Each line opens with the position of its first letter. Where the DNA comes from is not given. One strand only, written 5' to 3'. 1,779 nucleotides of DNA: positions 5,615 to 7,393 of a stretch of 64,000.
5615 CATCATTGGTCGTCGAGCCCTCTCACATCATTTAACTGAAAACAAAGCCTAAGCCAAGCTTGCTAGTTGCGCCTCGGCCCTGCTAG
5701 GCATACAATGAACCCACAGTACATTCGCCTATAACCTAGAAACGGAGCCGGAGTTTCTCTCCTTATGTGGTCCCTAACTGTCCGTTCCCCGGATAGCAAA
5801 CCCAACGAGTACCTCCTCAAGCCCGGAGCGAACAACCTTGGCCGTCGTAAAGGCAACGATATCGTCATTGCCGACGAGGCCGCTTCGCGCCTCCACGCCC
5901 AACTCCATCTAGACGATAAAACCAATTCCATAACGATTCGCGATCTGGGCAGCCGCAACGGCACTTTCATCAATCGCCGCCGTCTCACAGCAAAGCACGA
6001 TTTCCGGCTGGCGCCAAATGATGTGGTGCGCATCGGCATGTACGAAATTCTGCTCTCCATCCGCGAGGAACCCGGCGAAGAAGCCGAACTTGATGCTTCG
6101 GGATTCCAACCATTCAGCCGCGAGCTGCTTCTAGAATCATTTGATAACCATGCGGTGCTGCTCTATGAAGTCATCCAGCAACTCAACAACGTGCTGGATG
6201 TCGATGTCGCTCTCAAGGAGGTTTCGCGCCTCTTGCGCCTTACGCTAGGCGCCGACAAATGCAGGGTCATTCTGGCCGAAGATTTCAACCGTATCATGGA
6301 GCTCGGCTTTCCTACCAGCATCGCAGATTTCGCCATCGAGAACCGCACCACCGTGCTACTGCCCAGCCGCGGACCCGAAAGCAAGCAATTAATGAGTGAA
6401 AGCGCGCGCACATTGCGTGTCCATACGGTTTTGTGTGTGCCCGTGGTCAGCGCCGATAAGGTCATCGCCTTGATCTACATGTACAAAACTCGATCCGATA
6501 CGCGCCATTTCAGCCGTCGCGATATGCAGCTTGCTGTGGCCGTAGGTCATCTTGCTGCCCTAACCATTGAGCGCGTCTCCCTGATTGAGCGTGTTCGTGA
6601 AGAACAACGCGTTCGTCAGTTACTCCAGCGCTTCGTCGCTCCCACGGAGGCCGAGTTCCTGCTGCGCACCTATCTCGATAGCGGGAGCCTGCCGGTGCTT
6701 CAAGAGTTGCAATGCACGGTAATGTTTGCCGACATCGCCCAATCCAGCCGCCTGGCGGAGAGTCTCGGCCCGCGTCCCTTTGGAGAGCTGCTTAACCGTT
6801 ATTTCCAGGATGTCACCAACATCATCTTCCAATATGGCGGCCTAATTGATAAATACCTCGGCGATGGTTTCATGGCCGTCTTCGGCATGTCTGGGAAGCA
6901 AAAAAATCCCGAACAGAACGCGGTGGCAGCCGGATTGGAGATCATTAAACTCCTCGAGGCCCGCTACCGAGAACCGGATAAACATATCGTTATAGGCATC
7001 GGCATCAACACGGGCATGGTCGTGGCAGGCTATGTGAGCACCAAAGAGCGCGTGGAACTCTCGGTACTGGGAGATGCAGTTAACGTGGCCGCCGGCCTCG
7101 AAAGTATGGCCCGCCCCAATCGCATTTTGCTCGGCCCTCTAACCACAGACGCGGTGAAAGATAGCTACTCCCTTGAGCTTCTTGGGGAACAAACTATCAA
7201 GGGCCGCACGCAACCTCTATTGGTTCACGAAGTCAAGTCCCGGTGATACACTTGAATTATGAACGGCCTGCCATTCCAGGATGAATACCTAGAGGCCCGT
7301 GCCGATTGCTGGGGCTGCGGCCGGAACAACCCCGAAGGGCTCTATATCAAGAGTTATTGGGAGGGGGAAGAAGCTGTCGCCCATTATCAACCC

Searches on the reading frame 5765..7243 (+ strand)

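Call 44: search_protein_families(library=pfam, proteins=[window:5765-7243:+], max_evalue=0.0001)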
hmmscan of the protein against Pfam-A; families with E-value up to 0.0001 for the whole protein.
window:5765-7243:+ (493 aa): 6 families
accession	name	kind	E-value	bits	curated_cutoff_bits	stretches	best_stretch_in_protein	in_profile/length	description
PF00211.25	Guanylate_cyc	-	2.4e-23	83.1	21.9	1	316-483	8-175/183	Adenylate and Guanylate cyclase catalytic domain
PF00498.31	FHA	-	3.8e-17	62.9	20.7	1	25-91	3-67/67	FHA domain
PF16697.10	Yop-YscD_cpl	-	4.7e-13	49.6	33.2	1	14-97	10-90/94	Inner membrane component of T3SS, cytoplasmic domain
PF01590.32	GAF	-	9.1e-10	39.6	22.4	1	145-268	1-133/133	GAF domain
PF13492.12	GAF_3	-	4.4e-06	27.6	27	1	147-270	3-129/129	GAF domain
PF13185.12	GAF_2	-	9.5e-06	26.3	28.6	1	190-269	60-136/136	GAF domain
